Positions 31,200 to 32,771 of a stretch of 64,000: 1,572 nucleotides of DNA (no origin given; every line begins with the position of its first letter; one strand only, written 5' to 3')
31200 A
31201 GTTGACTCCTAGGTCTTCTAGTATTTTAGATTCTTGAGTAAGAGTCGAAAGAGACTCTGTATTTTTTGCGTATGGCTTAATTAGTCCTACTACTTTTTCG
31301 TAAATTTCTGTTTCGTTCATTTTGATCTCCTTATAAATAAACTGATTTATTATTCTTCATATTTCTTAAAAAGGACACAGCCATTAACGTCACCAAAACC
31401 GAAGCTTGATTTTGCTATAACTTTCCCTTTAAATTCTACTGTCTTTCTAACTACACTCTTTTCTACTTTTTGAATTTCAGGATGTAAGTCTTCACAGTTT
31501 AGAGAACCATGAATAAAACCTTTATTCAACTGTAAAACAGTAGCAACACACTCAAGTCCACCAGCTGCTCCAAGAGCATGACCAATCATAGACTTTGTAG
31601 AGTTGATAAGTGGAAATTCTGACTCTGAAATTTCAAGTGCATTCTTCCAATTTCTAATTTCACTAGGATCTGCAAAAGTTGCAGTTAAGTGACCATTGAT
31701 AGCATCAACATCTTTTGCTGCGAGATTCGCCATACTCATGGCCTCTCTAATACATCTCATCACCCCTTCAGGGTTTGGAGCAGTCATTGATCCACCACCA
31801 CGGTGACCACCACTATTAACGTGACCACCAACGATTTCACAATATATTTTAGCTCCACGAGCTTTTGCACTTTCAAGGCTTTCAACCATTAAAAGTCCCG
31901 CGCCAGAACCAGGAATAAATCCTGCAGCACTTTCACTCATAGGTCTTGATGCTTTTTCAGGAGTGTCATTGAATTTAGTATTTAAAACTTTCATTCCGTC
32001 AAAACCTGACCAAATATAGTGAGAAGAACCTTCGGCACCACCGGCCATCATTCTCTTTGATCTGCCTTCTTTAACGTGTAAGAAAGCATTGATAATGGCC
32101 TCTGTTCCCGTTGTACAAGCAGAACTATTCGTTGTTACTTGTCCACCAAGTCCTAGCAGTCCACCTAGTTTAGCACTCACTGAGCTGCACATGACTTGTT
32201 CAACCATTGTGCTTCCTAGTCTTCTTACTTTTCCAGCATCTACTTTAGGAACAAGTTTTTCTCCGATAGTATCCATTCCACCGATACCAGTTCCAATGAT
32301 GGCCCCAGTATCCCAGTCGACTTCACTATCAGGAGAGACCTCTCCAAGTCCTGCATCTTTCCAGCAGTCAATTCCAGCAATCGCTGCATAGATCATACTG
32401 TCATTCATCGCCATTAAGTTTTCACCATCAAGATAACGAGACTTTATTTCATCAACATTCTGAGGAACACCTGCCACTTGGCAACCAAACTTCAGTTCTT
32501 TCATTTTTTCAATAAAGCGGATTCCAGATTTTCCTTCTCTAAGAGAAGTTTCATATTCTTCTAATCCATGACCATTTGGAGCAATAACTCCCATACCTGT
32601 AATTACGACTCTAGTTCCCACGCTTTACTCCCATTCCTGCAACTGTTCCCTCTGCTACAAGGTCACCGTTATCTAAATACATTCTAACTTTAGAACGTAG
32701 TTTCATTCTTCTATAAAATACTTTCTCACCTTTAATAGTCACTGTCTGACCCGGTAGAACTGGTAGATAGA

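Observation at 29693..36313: Self-contained second type II FAS cluster with its own ACP, PPTase and acyltransferase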

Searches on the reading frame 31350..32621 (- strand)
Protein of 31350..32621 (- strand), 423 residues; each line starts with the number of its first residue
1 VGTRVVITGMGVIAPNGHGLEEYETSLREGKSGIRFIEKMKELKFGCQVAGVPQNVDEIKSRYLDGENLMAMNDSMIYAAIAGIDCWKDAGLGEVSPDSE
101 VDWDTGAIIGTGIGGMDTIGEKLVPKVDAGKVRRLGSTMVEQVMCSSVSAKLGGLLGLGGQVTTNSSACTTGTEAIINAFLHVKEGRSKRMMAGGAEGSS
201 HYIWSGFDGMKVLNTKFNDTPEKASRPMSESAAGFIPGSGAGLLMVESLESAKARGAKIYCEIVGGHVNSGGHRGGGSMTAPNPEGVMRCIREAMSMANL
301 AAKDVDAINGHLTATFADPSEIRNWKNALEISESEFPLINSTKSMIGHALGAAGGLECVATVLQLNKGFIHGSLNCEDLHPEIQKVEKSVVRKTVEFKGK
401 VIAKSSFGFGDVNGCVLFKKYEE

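Call 4: search_protein_families(library=pfam, proteins=[window:31350-32621:-], max_evalue=0.01)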
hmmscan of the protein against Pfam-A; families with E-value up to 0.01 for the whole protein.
window:31350-32621:- (423 aa): 3 families
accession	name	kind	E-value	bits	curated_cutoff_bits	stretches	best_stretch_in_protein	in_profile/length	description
PF00109.32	ketoacyl-synt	-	3.8e-29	102.5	20.8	1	4-252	3-252/252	Beta-ketoacyl synthase, N-terminal domain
PF02801.28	Ketoacyl-synt_C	-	1.6e-25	89.8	20.8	1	260-376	1-118/119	Beta-ketoacyl synthase, C-terminal domain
PF16197.11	KAsynt_C_assoc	-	0.0092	16.8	33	0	385-422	10-47/111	Ketoacyl-synthetase C-terminal extension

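Call 5: search_protein_families(library=ncbifam, proteins=[window:31350-32621:-], max_evalue=0.01)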
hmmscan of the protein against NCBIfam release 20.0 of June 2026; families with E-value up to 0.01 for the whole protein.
window:31350-32621:- (423 aa): 27 families (the best 25 are shown)
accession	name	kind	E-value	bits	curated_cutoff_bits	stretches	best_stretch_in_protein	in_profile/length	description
TIGR03150.1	fabF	equivalog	7.8e-90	301.5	493.75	1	4-419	2-407/407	beta-ketoacyl-ACP synthase II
NF005589.0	PRK07314.1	subfamily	3.8e-87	292.7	387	1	3-421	4-412/413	beta-ketoacyl-ACP synthase II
NF005935.0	PRK07967.1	equivalog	4.2e-82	276.2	630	1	4-422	3-405/406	beta-ketoacyl-ACP synthase I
NF004970.0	PRK06333.1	subfamily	3.3e-81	273.3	525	1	3-422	4-423/424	beta-ketoacyl-ACP synthase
NF006434.0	PRK08722.1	equivalog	5.6e-64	216.5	759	1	3-420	4-413/414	beta-ketoacyl-ACP synthase II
NF006274.0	PRK08439.1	equivalog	1e-63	215.6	621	1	4-420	3-405/406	beta-ketoacyl-ACP synthase II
NF006587.0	PRK09116.1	equivalog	2.5e-60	204.4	470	1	3-421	2-407/408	beta-ketoacyl-ACP synthase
NF005490.0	PRK07103.1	equivalog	9.8e-56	189.6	445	1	3-420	4-412/414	polyketide beta-ketoacyl:acyl carrier protein synthase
NF005916.1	PRK07910.1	equivalog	2.3e-52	178.3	560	1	4-421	13-418/418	KasA/KasB family beta-ketoacyl-ACP synthase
NF005076.0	PRK06501.1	equivalog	2.9e-49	168.1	629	1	5-420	13-422/425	beta-ketoacyl-ACP synthase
NF058662.1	cispenta_AmcF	equivalog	8.5e-35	120.4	325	1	150-419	110-368/369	cispentacin biosynthesis acyltransferase subunit AmcF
NF004618.0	PRK05952.1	equivalog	2.4e-34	118.9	455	1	4-420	3-382/384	beta-ketoacyl-ACP synthase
NF006618.0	PRK09185.1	subfamily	5.1e-33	114.7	407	1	3-420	3-392/394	beta-ketoacyl-ACP synthase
NF045894.1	PKS_plus_SDR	equivalog_domain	8e-26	90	1740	1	138-414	142-420/1515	type I polyketide synthase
NF040607.1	mycolic_Pks13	equivalog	1.3e-22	79.2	2100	1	166-421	268-526/1680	polyketide synthase Pks13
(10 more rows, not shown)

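Call 8: find_encoding_contigs(protein=window:31350-32621:-, flank=10000, max_places=6)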
Protein window:31350-32621:- (423 aa): 1 contig read that carries it; 1 place shown.
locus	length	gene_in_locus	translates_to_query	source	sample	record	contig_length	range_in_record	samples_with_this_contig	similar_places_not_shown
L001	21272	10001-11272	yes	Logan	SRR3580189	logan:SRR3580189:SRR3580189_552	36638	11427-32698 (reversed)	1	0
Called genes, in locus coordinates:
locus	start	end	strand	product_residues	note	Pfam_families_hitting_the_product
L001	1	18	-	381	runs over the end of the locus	-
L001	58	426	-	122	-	PF00072:Response_reg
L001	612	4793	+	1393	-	PF01619:Pro_dh, PF00171:Aldedh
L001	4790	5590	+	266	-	PF03807:F420_oxidored, PF14748:P5CR_dimer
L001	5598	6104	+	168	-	PF14539:DUF4442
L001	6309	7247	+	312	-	PF00106:adh_short (weak), PF12241:Enoyl_reductase (weak), PF00106:adh_short, PF13561:adh_short_C2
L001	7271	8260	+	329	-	PF08545:ACP_syn_III, PF08541:ACP_syn_III_C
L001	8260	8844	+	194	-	PF07977:FabA, PF22818:ApeI-like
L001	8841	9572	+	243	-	PF00106:adh_short, PF01370:Epimerase, PF08659:KR, PF13561:adh_short_C2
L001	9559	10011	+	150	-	PF22817:ApeP-like (weak), PF07977:FabA, PF22818:ApeI-like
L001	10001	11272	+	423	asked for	PF00109:ketoacyl-synt, PF02801:Ketoacyl-synt_C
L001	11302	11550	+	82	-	PF00550:PP-binding (weak)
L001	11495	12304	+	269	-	PF01553:Acyltransferase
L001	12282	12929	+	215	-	PF01648:ACPS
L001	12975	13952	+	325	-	PF13407:Peripla_BP_4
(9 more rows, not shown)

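Call 11: find_homologous_proteins(query=window:31350-32621:-, max_evalue=1e-30)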
Query window:31350-32621:- (423 aa): 8000 proteins with E <= 1e-30 among 8000 candidates; the best 120 are listed.
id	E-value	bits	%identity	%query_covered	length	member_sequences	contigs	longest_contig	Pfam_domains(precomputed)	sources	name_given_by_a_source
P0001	2.6e-279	944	100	100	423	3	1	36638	PF00109.33,PF02801.29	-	-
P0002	2.8e-252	855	92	98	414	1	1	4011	PF00109.33,PF02801.29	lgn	-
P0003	1.4e-251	853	89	100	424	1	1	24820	PF00109.33,PF02801.29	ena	-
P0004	3.4e-231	785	82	99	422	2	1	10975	PF00109.33,PF02801.29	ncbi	-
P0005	1.8e-229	780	81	99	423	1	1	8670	PF00109.33,PF02801.29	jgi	jgi:3-oxoacyl-(acyl-carrier-protein) synthase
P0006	7.7e-224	761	77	100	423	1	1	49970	PF00109.33,PF02801.29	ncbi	-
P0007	7.8e-223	758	77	100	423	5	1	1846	PF00109.33,PF02801.29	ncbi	-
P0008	2.0e-222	757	78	99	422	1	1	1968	PF00109.33,PF02801.29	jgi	jgi:3-oxoacyl-(acyl-carrier-protein) synthase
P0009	4.8e-221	752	76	100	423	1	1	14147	PF00109.33,PF02801.29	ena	-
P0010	5.7e-218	742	76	99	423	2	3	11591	PF00109.33,PF02801.29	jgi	-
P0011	6.8e-218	742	76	100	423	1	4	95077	PF00109.33,PF02801.29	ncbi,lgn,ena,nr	ncbi:MAG: beta-ketoacyl-[acyl-carrier-protein] synthase family protein [Bacteriovoracaceae bacterium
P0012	1.6e-216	737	76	99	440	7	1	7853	PF00109.33,PF02801.29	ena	-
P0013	9.5e-215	731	75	100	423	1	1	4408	PF00109.33,PF02801.29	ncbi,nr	ncbi:MAG: beta-ketoacyl-[acyl-carrier-protein] synthase family protein [Gammaproteobacteria bacteriu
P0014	1.5e-214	731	77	98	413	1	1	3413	PF00109.33,PF02801.29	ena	-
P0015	4.2e-214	729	74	100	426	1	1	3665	PF00109.33,PF02801.29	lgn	-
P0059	2.4e-202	690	70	99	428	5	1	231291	PF00109.33,PF02801.29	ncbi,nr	ncbi:MAG: beta-ketoacyl-[acyl-carrier-protein] synthase family protein [Burkholderiales bacterium]|n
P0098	9.7e-195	665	69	100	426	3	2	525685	PF00109.33,PF02801.29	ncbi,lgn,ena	ncbi:MAG: beta-ketoacyl-[acyl-carrier-protein] synthase family protein [Spirochaetales bacterium]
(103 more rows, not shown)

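Call 12: find_encoding_contigs(protein=P0059, flank=10000, max_places=2)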
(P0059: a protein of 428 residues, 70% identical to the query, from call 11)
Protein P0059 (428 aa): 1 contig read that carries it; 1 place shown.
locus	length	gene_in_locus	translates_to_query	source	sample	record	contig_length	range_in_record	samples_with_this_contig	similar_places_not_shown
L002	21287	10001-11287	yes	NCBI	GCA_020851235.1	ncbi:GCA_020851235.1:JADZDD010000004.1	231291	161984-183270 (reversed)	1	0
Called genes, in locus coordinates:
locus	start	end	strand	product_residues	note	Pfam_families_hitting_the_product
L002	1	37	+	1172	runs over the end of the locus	PF02463:SMC_N (faint), PF13476:AAA_23 (weak), PF13514:AAA_27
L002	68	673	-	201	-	-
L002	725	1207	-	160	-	PF04214:DUF411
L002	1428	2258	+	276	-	PF13714:PEP_mutase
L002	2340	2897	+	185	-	PF02525:Flavodoxin_2, PF03358:FMN_red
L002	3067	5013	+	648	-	PF00004:AAA, PF17862:AAA_lid_3, PF01434:Peptidase_M41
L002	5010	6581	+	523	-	PF06609:TRI12, PF07690:MFS_1, PF00083:Sugar_tr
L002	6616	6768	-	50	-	-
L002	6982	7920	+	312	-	PF00106:adh_short (weak), PF23441:SDR (faint), PF12241:Enoyl_reductase (faint), PF00106:adh_short (weak), PF13561:adh_short_C2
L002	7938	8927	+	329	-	PF08545:ACP_syn_III, PF08541:ACP_syn_III_C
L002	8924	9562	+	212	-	PF07977:FabA, PF22818:ApeI-like (weak)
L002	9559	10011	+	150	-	PF07977:FabA, PF22818:ApeI-like (weak)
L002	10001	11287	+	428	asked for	PF00109:ketoacyl-synt, PF02801:Ketoacyl-synt_C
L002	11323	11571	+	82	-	PF00550:PP-binding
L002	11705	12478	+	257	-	PF01553:Acyltransferase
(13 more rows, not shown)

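Call 13: find_encoding_contigs(protein=P0098, flank=10000, max_places=2)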
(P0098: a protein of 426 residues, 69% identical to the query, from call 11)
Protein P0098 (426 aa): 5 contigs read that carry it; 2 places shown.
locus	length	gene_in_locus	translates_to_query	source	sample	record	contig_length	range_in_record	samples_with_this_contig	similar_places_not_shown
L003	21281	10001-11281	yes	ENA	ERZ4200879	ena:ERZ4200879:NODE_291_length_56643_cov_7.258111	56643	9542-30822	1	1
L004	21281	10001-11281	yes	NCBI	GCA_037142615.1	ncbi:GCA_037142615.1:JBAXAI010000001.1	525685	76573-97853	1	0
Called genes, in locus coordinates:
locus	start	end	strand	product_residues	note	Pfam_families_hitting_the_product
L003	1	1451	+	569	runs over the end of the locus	PF02683:DsbD_TM (weak), PF00578:AhpC-TSA, PF08534:Redoxin, PF13905:Thioredoxin_8 (weak), PF17991:Thioredoxin_10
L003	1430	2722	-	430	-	PF13393:tRNA-synt_His, PF03129:HGTP_anticodon (weak)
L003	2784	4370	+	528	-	PF01734:Patatin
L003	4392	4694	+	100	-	PF01022:HTH_5, PF12840:HTH_20 (faint)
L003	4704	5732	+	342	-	PF01761:DHQ_synthase, PF24621:DHQS_C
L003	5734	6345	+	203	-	PF00027:cNMP_binding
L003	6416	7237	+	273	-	PF00106:adh_short, PF13561:adh_short_C2, PF12241:Enoyl_reductase (faint)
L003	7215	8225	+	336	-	PF08545:ACP_syn_III, PF08541:ACP_syn_III_C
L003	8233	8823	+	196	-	PF07977:FabA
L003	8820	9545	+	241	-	PF00106:adh_short, PF01370:Epimerase (weak), PF08659:KR, PF13561:adh_short_C2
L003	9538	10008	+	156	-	PF22817:ApeP-like (faint), PF07977:FabA, PF22818:ApeI-like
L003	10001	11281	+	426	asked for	PF00109:ketoacyl-synt, PF02801:Ketoacyl-synt_C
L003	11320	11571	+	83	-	PF00550:PP-binding (weak)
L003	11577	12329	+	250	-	PF01553:Acyltransferase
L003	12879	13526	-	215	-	-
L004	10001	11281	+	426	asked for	PF00109:ketoacyl-synt, PF02801:Ketoacyl-synt_C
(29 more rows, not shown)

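Call 14: find_encoding_contigs(protein=P0011, flank=10000, max_places=2)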
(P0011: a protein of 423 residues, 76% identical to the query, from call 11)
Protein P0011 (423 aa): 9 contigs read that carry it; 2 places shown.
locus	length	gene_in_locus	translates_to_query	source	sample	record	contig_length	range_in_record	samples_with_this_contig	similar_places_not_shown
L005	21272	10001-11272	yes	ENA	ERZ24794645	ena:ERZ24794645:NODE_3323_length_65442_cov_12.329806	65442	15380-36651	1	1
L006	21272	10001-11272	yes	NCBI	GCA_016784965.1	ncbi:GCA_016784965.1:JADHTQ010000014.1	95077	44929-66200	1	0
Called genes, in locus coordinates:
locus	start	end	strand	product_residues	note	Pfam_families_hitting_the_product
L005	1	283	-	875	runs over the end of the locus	-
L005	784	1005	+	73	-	PF05154:TM2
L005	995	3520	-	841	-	-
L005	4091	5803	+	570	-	PF00072:Response_reg, PF00158:Sigma54_activat, PF14532:Sigma54_activ_2, PF07724:AAA_2, PF07728:AAA_5, PF25601:AAA_lid_14, PF02954:HTH_8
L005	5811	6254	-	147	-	PF07238:PilZ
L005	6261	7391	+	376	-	PF09925:DUF2157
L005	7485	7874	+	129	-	PF14345:GDYXXLXY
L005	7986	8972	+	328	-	PF08545:ACP_syn_III, PF08541:ACP_syn_III_C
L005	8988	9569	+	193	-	PF07977:FabA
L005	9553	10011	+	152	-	PF22817:ApeP-like (weak), PF07977:FabA, PF22818:ApeI-like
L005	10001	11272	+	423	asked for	PF00109:ketoacyl-synt, PF02801:Ketoacyl-synt_C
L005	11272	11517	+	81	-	-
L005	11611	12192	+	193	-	PF01648:ACPS (weak)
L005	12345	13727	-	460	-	-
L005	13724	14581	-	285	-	-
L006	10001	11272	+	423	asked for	PF00109:ketoacyl-synt, PF02801:Ketoacyl-synt_C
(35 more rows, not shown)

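Call 18: search_solved_structures(query=window:31350-32621:-, max_evalue=1e-20)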
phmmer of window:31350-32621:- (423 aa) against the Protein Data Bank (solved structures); distinct sequences matched with E-value up to 1e-20: 72 (the best 60 are shown).
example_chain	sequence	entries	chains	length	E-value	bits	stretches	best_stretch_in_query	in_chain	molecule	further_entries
3u0f_A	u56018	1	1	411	2.7e-62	214.3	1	4-422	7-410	Beta-ketoacyl synthase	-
3lrf_A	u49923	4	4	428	3.1e-62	214.1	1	4-422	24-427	Beta-ketoacyl synthase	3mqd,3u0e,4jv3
4xox_A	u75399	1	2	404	1.2e-59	205.5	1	4-422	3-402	3-oxoacyl-ACP synthase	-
7pps_A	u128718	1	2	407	7.7e-59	202.9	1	4-422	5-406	3-oxoacyl-[acyl-carrier-protein] synthase 1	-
3oyt_A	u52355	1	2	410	9.2e-59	202.6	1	4-422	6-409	3-oxoacyl-[acyl-carrier-protein] synthase I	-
4qav_A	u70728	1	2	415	2.8e-58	201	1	3-422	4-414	3-oxoacyl-[acyl-carrier-protein] synthase 2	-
9mlw_A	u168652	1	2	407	7.9e-58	199.6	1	3-421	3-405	3-oxoacyl-[acyl-carrier-protein] synthase 1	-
1j3n_A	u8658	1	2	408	1.2e-57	199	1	4-420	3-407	3-oxoacyl-(acyl-carrier protein) synthase II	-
1dd8_A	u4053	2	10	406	1.3e-57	198.9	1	4-421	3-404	BETA-KETOACYL [ACYL CARRIER PROTEIN] SYNTHASE I | KETOACYL SYNTHASE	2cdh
5kof_B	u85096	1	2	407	4e-57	197.2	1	4-421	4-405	3-oxoacyl-[acyl-carrier-protein] synthase 1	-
1fj4_A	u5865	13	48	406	4.3e-57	197.1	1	4-421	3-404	BETA-KETOACYL-[ACYL CARRIER PROTEIN] SYNTHASE I | BETA-KETOACYL ACYL CARRIER PROTEIN SYNTHASE I | 3-oxoacyl-[acyl-carrier-protein] synthase I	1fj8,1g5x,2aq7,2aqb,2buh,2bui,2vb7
7sz9_A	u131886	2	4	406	5.2e-57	196.9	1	3-420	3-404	3-oxoacyl-[acyl-carrier-protein] synthase 1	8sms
7sqi_A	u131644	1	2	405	6.8e-57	196.5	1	4-420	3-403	Beta-ketoacyl-ACP synthase I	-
2byw_A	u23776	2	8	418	9.6e-57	196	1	4-421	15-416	3-OXOACYL-[ACYL-CARRIER-PROTEIN] SYNTHASE I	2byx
1h4f_A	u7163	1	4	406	9.7e-57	196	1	4-421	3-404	3-OXOACYL-[ACYL-CARRIER-PROTEIN] SYNTHASE I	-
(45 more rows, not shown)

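Call 20: find_related_loci(query=A1, collection=genome_contigs, flank=10000)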
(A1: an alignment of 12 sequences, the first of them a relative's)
Query A1 (423 aa) in genome_contigs; peptide patterns used: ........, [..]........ (x = any residue, [..] = any of these).
599 stretches matched a pattern (row limit reached: there are more); 577 encode a relative of the query (tblastn E <= 1e-3); the best 80 are kept; 80 distinct loci.
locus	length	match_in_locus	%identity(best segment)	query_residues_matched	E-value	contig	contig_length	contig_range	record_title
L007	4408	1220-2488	75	1-423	0e+0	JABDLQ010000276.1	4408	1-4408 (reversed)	MAG: Gammaproteobacteria bacterium isolate SS_bin_79 k127_350119, whole genome shotgun sequence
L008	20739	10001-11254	70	4-421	0e+0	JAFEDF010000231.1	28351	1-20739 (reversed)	MAG: Proteobacteria bacterium isolate SZAS-70 LIN-649__231__length-28351, whole genome shotgun sequence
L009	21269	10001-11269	73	1-423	0e+0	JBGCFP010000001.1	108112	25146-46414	MAG: Gammaproteobacteria bacterium isolate SGMAG-18 contig1, whole genome shotgun sequence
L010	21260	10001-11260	73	3-422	0e+0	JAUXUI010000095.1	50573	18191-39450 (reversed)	MAG: Lysobacteraceae bacterium isolate C15_concoct.bin.108 C15_k141_94680, whole genome shotgun sequence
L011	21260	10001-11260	73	3-422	0e+0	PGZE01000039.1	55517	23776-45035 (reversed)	MAG: Gammaproteobacteria bacterium HGW-Gammaproteobacteria-2 ig2103_sub10_scaffold_379, whole genome shotgun sequence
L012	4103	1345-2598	73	4-421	0e+0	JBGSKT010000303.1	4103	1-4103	MAG: Lysobacterales bacterium isolate JTS-AC188 k141_1699276, whole genome shotgun sequence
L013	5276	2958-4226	73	1-423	0e+0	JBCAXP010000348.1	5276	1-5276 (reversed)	MAG: Pseudomonadota bacterium isolate J06555_7 NODE_348_length_5276_cov_4.067898, whole genome shotgun sequence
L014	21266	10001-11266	65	3-422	0e+0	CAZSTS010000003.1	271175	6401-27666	MAG TPA_asm: uncultured Nitrospirales bacterium isolate SRP200020_co4_91 genome assembly, contig: NODE_6_length_271175_c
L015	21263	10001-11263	64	4-423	0e+0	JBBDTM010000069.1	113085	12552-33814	MAG: Alkalispirochaeta sp. isolate LejiaC_59_14 Lejia_C_351_length_113085_cov_8, whole genome shotgun sequence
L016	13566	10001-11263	64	4-423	0e+0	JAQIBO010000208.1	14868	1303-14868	MAG: Spirochaeta sp. isolate GH27 k119_231557, whole genome shotgun sequence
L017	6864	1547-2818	67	1-422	0e+0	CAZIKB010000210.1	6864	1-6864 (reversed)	MAG TPA_asm: uncultured Cytophagia bacterium isolate binchicken_co121_9 genome assembly, contig: NODE_10480_length_6864_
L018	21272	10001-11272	63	1-423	0e+0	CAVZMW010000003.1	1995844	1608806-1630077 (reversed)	MAG: uncultured Acidobacteriota bacterium isolate MFD01872.bin.1.18 genome assembly, contig: contig_36327, whole genome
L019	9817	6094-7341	65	4-421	0e+0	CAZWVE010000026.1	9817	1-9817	MAG TPA_asm: uncultured Marinicella sp. isolate SRP187154_co1_39 genome assembly, contig: NODE_9888_length_9817_cov_5.67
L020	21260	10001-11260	63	4-421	0e+0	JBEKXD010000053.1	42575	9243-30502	MAG: Polyangiaceae bacterium isolate SPRUCE 643 SPRUCE_643_53, whole genome shotgun sequence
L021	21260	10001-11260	71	3-421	0e+0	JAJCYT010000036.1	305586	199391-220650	MAG: Candidatus Fraserbacteria bacterium isolate OFTM103 OFTM103_35, whole genome shotgun sequence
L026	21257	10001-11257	66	4-422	0e+0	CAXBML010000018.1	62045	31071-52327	MAG TPA_asm: uncultured Coxiellaceae bacterium isolate ERR2762128_concoct_199 genome assembly, contig: ERZ3421942.613, w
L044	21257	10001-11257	60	4-421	2e-175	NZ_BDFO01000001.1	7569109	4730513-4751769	Oligoflexus tunisiensis strain Shr3, whole genome shotgun sequence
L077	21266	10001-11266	54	1-421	8e-155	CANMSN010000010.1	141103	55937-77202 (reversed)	uncultured Flavobacteriaceae bacterium isolate 2-961.fasta genome assembly, contig: NODE_10, whole genome shotgun sequen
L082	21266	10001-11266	54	1-421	3e-153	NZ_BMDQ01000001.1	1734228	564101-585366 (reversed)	Winogradskyella haliclonae strain CCM 8681 sequence01, whole genome shotgun sequence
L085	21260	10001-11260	57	4-422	8e-152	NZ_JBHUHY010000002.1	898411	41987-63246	Aquimarina celericrescens strain KCTC 52897 soapdenovo_K_105_2, whole genome shotgun sequence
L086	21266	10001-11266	55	1-421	6e-152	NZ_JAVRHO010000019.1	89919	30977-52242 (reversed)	Autumnicola lenta strain F260 19, whole genome shotgun sequence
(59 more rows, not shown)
